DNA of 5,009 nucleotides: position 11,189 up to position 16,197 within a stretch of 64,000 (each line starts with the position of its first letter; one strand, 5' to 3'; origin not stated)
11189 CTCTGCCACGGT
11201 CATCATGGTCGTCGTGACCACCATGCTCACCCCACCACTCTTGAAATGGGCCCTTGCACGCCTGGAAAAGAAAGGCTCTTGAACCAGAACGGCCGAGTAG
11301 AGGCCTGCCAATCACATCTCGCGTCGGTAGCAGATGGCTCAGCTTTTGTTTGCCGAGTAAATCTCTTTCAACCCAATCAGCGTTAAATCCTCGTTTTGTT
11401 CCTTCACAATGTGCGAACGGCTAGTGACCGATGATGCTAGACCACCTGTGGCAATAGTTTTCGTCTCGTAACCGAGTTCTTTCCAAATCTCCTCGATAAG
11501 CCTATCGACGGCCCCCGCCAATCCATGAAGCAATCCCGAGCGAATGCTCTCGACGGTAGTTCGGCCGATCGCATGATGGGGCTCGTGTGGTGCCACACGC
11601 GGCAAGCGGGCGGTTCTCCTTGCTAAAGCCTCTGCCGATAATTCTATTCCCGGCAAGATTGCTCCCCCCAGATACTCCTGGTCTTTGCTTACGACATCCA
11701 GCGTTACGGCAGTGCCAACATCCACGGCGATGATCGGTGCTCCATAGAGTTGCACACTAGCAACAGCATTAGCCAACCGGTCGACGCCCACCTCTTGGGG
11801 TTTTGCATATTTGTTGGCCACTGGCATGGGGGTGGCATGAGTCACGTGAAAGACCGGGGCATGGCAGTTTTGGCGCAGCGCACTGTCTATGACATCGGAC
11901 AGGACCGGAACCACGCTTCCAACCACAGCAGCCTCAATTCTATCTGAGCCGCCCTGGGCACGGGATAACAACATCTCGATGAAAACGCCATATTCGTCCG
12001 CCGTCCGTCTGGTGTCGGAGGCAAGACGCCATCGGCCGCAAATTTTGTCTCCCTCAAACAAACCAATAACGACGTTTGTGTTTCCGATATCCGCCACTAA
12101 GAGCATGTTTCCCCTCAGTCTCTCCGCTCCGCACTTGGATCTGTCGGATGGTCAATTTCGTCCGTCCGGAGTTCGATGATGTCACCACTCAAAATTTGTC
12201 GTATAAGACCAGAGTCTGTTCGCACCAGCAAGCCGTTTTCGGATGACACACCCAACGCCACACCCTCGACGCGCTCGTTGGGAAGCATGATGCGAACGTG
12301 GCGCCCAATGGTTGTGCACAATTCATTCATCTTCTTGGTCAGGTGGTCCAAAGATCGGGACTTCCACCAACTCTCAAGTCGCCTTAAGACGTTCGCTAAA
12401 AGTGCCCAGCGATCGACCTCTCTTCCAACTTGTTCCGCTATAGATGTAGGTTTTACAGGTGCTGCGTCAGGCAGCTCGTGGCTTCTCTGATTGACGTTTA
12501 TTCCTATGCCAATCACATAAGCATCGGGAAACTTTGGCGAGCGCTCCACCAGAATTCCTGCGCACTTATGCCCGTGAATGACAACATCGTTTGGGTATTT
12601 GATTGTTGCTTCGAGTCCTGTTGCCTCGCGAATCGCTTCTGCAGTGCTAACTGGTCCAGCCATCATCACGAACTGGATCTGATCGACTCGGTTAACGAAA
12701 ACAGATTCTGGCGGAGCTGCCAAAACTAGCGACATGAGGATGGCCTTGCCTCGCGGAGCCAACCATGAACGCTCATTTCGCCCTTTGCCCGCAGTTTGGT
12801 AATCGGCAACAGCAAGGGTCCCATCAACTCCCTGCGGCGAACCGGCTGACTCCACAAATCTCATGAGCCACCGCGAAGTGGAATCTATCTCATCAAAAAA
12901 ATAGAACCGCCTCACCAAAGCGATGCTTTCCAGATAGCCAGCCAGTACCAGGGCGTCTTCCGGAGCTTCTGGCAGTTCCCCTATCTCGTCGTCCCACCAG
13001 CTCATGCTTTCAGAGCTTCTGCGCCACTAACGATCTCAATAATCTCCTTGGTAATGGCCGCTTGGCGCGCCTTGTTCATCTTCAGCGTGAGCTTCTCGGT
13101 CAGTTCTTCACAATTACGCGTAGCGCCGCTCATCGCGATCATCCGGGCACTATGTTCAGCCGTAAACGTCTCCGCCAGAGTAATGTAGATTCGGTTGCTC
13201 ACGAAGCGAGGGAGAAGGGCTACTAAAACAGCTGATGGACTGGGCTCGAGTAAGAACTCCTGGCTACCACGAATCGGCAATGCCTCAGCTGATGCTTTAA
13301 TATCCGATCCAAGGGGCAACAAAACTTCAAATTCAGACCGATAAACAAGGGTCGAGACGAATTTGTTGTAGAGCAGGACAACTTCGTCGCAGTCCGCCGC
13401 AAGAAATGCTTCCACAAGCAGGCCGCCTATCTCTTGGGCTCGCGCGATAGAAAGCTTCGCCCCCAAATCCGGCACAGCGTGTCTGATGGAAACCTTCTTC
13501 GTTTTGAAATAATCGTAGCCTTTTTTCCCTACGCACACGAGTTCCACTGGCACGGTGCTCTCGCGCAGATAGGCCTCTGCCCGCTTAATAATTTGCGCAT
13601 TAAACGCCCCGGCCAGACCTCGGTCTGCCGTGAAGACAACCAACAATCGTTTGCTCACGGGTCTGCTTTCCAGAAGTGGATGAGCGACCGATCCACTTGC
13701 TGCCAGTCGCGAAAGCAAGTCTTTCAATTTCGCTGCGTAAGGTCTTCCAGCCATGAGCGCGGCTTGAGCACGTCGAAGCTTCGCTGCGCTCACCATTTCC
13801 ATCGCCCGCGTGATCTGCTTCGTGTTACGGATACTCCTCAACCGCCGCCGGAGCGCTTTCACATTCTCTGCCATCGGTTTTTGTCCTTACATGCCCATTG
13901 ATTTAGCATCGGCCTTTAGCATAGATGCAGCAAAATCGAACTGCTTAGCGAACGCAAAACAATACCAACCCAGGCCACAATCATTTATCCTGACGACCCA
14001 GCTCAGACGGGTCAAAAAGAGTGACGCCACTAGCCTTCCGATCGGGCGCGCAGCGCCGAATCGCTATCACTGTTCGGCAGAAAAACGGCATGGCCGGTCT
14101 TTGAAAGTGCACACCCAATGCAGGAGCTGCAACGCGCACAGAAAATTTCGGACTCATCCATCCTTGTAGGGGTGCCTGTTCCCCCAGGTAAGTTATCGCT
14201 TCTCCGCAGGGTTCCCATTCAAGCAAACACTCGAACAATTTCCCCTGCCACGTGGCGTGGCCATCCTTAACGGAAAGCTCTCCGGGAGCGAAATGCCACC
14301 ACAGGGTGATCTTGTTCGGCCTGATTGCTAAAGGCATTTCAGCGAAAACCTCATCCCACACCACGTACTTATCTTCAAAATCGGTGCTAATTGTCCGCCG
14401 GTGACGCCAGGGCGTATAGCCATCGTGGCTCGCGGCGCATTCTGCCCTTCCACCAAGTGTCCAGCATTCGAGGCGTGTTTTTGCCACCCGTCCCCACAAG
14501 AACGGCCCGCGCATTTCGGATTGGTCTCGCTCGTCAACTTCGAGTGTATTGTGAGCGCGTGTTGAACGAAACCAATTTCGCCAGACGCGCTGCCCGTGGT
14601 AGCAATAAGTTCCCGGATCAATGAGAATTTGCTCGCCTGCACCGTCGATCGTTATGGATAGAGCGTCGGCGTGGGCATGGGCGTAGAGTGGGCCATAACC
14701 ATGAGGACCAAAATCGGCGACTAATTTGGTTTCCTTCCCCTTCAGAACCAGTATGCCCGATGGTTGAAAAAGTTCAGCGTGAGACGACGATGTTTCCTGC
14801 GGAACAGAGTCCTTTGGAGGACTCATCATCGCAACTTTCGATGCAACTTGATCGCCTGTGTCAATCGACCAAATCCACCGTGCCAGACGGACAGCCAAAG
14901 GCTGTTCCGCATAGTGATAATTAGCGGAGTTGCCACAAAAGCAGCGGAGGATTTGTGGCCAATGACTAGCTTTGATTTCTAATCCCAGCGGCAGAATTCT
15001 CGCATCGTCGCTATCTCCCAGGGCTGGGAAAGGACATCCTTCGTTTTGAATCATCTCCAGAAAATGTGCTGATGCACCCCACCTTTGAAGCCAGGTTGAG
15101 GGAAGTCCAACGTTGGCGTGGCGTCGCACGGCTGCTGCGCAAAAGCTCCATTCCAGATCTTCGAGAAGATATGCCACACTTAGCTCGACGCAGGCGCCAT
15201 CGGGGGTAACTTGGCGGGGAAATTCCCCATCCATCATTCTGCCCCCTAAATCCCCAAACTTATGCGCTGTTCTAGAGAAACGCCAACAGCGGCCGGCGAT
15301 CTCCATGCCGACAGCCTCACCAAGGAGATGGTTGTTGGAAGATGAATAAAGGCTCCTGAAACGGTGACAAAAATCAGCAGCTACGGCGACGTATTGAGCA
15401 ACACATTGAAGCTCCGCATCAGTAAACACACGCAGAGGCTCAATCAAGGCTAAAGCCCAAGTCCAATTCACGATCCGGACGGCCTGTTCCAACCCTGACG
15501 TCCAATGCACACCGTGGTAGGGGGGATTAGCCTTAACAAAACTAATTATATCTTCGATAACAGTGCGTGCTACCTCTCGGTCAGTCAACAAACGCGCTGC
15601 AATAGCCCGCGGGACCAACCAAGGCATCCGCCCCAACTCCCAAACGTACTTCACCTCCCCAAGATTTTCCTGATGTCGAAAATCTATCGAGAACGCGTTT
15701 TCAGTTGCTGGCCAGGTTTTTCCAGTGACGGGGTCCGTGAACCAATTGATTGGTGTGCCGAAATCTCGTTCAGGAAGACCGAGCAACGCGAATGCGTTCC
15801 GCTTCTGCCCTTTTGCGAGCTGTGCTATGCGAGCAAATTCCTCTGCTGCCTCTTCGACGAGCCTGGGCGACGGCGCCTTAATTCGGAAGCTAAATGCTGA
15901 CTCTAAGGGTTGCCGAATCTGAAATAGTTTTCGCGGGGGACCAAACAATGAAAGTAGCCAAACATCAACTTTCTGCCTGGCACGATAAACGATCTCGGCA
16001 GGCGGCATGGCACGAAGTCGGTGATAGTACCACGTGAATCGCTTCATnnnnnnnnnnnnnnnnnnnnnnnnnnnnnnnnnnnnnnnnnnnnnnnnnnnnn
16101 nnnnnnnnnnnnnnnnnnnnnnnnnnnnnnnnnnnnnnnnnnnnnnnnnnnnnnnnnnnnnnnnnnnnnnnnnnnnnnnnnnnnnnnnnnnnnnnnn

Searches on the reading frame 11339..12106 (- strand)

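Call 47: search_protein_families(library=pfam, proteins=[window:11339-12106:-], max_evalue=0.0001)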
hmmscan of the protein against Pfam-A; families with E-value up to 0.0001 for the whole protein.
window:11339-12106:- (255 aa): 1 family
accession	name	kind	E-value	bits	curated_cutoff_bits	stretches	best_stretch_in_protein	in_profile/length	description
PF03309.20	Pan_kinase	-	2e-65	220.9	24.7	1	2-205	1-204/205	Type III pantothenate kinase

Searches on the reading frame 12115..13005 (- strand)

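Call 47: search_protein_families(library=pfam, proteins=[window:12115-13005:-], max_evalue=0.0001)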
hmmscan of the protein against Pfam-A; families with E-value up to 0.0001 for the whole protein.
window:12115-13005:- (296 aa): 2 families
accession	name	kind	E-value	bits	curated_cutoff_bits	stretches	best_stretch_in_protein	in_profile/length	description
PF03099.24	BPL_LplA_LipB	-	2.5e-15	57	21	1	41-170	6-133/133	Biotin/lipoate A/B protein ligase family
PF02237.23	BPL_C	-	1e-08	35.4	21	1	232-277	1-46/48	Biotin protein ligase C terminal domain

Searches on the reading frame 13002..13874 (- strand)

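Call 47: search_protein_families(library=pfam, proteins=[window:13002-13874:-], max_evalue=0.0001)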
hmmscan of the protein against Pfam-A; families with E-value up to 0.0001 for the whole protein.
window:13002-13874:- (290 aa): 1 family
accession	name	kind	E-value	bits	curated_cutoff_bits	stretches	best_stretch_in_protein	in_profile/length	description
PF00231.24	ATP-synt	-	1.3e-90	304.4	39.9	1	4-288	1-285/285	ATP synthase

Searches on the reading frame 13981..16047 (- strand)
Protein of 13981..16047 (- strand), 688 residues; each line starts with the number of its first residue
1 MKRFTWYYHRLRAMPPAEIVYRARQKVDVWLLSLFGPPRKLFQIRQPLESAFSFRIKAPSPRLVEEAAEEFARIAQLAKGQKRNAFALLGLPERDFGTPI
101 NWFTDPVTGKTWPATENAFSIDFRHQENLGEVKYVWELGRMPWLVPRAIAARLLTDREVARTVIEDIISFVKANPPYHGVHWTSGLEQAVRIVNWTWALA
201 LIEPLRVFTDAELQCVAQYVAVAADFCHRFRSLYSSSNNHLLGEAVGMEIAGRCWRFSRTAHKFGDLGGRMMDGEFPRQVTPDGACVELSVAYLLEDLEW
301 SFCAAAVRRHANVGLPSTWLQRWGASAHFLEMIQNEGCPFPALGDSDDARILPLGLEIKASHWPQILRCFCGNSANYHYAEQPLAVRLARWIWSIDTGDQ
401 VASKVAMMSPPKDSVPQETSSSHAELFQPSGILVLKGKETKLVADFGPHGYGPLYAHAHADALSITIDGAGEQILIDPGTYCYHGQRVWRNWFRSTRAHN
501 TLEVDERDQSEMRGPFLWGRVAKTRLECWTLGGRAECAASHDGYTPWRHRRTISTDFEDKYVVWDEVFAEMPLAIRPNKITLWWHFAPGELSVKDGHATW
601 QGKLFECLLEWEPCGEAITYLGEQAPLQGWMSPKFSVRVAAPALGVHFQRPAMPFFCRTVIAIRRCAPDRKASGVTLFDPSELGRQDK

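Call 47: search_protein_families(library=pfam, proteins=[window:13981-16047:-], max_evalue=0.0001)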
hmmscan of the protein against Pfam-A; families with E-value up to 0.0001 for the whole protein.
window:13981-16047:- (688 aa): 2 families
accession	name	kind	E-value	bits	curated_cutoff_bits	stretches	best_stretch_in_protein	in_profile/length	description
PF07940.18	Hepar_II_III_C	-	5e-39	134.7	24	1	423-595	5-173/237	Heparinase II/III-like, C-terminal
PF16889.11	Hepar_II_III_N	-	1.4e-14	54.6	22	1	117-303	80-268/340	Heparinase II/III N-terminus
